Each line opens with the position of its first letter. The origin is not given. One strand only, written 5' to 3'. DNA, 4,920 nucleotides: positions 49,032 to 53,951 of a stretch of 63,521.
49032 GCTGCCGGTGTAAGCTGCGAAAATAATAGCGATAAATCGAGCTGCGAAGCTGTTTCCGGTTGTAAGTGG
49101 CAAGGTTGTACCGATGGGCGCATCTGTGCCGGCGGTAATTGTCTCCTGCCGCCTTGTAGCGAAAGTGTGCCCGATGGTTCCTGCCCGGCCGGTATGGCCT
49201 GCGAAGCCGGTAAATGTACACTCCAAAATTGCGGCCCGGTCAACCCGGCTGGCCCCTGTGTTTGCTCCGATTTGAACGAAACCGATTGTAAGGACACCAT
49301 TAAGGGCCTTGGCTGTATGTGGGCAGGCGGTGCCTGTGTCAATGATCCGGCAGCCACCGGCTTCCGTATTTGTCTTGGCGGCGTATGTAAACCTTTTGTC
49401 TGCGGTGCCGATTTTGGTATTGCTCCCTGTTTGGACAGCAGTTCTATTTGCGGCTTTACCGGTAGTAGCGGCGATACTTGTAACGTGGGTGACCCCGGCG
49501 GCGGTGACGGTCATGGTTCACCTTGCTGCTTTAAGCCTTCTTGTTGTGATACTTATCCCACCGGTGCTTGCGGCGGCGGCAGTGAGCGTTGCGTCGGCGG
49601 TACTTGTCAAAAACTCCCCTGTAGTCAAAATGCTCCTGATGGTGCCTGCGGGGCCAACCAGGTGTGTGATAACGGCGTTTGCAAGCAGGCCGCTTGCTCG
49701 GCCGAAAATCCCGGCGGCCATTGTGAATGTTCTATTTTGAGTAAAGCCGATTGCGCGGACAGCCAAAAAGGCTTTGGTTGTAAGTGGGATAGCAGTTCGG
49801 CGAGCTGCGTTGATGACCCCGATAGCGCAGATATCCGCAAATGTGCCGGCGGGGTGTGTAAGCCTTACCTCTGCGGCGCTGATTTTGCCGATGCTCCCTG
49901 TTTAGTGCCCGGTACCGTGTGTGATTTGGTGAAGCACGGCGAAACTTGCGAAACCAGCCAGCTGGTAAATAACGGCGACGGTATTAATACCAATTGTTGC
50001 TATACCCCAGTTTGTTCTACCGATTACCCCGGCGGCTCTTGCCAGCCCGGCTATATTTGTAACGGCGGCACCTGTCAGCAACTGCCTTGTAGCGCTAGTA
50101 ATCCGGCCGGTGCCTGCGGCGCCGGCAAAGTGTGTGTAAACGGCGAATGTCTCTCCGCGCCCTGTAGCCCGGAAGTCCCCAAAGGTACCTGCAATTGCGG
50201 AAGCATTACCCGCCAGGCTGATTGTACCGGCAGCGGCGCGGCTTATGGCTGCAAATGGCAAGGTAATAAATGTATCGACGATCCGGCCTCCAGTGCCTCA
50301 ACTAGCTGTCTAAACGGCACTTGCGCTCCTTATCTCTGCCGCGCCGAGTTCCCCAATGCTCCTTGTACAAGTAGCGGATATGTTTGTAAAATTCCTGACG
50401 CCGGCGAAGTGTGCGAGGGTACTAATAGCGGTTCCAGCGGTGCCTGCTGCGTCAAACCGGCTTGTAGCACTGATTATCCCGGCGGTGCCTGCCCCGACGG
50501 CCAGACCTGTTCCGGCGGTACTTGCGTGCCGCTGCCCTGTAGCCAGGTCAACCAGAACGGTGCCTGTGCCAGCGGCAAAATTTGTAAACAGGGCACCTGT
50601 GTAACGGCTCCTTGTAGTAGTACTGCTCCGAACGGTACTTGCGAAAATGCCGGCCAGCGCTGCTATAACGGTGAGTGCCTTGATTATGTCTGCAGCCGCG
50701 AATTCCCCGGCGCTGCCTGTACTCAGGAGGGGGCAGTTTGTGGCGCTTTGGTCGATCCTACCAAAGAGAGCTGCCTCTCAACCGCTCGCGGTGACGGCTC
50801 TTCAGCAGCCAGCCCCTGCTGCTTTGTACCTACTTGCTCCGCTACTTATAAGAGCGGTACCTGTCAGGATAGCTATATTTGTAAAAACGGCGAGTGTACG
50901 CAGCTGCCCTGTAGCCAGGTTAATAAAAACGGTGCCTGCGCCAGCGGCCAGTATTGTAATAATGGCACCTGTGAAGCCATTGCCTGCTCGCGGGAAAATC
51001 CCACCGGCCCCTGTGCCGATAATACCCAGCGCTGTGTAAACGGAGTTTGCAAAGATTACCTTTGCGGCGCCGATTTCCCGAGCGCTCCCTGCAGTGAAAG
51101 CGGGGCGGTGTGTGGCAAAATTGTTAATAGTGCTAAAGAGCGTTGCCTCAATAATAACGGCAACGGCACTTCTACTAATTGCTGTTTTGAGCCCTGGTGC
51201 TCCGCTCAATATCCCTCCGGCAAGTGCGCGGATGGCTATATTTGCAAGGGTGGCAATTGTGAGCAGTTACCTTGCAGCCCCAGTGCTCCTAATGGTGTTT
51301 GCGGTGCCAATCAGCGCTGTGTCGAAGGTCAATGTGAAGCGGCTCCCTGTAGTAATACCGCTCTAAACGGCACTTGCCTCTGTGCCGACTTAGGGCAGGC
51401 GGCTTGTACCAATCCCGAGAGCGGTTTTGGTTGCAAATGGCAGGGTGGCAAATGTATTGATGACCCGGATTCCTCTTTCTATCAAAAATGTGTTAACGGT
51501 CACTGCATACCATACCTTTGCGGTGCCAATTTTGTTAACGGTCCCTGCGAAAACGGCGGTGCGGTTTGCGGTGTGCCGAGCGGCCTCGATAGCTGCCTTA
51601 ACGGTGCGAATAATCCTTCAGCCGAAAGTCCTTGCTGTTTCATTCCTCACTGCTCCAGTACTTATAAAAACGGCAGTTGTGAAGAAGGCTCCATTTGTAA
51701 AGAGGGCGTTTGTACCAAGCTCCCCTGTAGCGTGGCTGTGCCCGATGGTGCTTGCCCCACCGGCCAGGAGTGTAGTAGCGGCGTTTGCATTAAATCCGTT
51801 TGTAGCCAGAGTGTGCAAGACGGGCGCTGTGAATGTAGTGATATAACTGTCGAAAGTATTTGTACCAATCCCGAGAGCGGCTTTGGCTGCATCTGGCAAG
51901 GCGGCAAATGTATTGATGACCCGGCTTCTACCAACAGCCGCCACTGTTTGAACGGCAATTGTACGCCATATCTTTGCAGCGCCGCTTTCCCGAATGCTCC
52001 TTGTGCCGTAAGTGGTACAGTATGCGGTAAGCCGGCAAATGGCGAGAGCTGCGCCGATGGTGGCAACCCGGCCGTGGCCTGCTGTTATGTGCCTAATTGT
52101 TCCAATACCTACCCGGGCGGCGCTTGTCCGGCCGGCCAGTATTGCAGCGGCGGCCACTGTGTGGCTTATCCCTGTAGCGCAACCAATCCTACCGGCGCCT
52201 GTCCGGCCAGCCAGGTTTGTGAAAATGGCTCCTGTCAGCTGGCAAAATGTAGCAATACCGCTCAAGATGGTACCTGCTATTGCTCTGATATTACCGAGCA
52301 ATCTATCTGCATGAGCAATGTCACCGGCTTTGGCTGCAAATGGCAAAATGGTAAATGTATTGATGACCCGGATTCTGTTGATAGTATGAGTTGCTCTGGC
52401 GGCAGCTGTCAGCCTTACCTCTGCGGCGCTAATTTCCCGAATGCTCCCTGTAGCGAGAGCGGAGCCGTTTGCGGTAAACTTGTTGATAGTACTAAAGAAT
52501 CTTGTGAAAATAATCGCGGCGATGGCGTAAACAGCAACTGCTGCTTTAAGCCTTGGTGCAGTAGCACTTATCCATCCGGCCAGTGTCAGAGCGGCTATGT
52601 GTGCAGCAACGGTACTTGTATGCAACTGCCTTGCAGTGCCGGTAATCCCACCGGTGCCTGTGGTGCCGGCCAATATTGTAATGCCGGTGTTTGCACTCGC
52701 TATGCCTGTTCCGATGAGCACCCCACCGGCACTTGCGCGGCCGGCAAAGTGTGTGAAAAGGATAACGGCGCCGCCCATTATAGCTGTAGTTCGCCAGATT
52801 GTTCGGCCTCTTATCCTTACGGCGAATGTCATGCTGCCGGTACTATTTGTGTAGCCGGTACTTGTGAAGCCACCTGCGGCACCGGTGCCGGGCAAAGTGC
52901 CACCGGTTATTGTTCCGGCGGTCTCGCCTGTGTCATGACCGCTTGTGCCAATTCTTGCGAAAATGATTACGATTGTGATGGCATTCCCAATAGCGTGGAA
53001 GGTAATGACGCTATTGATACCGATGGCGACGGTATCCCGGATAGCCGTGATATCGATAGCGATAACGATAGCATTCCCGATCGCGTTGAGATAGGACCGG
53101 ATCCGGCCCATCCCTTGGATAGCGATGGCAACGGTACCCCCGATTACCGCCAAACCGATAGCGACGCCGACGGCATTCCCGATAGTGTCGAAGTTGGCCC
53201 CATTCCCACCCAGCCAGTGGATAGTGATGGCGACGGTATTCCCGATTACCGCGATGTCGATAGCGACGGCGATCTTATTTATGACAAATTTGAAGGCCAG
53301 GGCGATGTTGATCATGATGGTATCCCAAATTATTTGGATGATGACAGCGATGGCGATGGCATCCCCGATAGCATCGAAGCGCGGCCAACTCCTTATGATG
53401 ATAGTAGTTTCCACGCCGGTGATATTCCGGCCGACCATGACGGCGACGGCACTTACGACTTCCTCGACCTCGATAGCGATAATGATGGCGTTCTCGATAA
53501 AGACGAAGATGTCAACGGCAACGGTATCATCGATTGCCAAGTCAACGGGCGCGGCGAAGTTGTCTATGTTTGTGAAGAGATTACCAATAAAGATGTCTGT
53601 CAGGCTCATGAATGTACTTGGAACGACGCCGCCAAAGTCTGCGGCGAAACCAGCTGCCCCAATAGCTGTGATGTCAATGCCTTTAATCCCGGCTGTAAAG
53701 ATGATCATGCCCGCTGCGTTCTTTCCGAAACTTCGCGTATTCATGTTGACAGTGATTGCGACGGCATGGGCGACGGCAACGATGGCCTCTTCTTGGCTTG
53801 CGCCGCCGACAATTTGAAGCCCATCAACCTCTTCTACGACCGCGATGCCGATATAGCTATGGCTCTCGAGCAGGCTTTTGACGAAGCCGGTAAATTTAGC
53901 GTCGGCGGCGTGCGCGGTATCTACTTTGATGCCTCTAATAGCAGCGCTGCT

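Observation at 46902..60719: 13.8-kb single ORF encoding a 4605-aa Cys-rich lipoprotein with a thrombospondin/integrin-like domain vocabulary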

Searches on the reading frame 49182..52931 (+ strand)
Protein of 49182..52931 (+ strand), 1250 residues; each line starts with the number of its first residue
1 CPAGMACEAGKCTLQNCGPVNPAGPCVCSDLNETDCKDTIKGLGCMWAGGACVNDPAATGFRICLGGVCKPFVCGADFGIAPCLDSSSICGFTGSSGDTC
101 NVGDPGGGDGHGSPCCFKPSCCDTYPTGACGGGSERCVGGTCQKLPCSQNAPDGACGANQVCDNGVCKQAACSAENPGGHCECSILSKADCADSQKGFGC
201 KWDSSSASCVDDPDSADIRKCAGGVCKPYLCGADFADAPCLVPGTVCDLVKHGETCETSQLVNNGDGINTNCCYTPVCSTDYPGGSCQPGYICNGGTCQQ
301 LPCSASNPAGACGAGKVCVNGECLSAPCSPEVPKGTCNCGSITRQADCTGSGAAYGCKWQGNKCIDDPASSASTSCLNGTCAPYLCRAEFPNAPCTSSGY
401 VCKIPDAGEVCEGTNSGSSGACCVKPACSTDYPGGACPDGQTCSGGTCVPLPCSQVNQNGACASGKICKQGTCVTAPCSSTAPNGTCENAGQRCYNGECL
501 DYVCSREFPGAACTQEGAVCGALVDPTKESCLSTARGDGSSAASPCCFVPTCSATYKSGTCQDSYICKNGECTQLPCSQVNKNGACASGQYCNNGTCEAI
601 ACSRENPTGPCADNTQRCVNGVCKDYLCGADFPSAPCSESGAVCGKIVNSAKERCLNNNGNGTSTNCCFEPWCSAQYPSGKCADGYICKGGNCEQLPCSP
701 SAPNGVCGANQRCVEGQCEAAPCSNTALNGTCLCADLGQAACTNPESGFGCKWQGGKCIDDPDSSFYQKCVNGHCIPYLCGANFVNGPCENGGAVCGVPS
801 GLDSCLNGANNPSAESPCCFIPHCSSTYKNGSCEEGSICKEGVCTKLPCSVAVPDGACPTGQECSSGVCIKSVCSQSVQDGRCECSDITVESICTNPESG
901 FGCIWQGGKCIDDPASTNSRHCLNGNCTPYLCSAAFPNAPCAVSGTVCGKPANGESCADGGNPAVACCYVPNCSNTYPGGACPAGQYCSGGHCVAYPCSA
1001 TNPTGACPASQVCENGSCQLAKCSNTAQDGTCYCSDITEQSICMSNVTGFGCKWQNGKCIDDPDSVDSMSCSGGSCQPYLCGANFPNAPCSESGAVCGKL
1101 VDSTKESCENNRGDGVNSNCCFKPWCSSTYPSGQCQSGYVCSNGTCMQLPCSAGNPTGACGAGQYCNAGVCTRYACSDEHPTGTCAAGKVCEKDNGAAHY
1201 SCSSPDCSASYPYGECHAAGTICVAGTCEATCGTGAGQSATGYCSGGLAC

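Call 10: search_protein_families(library=pfam, proteins=[window:49182-52931:+], max_evalue=1)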
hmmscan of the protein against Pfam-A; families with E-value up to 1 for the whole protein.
window:49182-52931:+ (1250 aa): 1 family
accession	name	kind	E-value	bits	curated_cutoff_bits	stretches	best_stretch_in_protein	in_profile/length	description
PF08140.16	Cuticle_1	-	0.19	12.2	27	0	1136-1149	27-40/40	Crustacean cuticle protein repeat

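Call 11: search_protein_families(library=ncbifam, proteins=[window:49182-52931:+], max_evalue=1)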
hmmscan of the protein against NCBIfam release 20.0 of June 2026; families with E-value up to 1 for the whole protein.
window:49182-52931:+ (1250 aa): 0 families

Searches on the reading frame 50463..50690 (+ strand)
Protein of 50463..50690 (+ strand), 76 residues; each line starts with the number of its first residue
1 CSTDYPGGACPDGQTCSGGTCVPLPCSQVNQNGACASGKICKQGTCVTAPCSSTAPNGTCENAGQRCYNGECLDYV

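Call 93: search_solved_structures(query=A5, max_evalue=10)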
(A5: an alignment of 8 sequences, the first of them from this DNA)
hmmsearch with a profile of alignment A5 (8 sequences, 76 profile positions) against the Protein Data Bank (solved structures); distinct sequences matched with E-value up to 10: 0.

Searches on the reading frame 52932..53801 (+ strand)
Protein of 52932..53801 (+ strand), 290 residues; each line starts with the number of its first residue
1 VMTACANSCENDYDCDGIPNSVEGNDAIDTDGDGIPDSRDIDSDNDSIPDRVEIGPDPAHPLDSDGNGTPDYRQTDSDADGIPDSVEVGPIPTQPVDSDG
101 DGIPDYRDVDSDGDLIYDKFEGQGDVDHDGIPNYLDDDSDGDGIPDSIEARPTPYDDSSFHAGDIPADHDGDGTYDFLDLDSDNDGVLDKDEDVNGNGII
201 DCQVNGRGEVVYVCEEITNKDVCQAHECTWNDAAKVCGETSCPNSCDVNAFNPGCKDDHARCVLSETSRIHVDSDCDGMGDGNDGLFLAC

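Call 10: search_protein_families(library=pfam, proteins=[window:52932-53801:+], max_evalue=1)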
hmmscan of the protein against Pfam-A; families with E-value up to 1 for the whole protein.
window:52932-53801:+ (290 aa): 3 families
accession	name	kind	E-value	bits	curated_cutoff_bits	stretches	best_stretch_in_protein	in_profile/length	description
PF02412.23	TSP_3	-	3.5e-06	27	25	5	110-136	2-26/36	Thrombospondin type 3 repeat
PF18884.5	TSP3_bac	-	0.094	13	25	2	138-150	1-13/22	Bacterial TSP3 repeat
PF03495.19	Binary_toxB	-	0.14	12.8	25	0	76-89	2-15/78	Clostridial binary toxin B/anthrax toxin PA Ca-binding domain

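Call 11: search_protein_families(library=ncbifam, proteins=[window:52932-53801:+], max_evalue=1)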
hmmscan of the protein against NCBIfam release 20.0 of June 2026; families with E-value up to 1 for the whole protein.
window:52932-53801:+ (290 aa): 3 families
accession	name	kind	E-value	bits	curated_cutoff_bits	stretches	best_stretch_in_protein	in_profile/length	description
NF053691.1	BamM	equivalog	1e-07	31.3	315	4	25-54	262-291/376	BamM family beta-barrel-assembly machinery protein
NF047638.1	throspo3_MtsC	equivalog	1.3e-05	24.2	350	1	7-119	120-240/428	cell-cell cohesion MYXO-CTERM protein MtsC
NF033765.2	gliding_CglD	equivalog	0.091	10.5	400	1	5-149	260-408/1124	adventurous gliding motility lipoprotein CglD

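Call 43: search_solved_structures(query=window:52932-53801:+, max_evalue=0.01)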
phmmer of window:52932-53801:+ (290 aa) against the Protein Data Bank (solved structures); distinct sequences matched with E-value up to 0.01: 0.
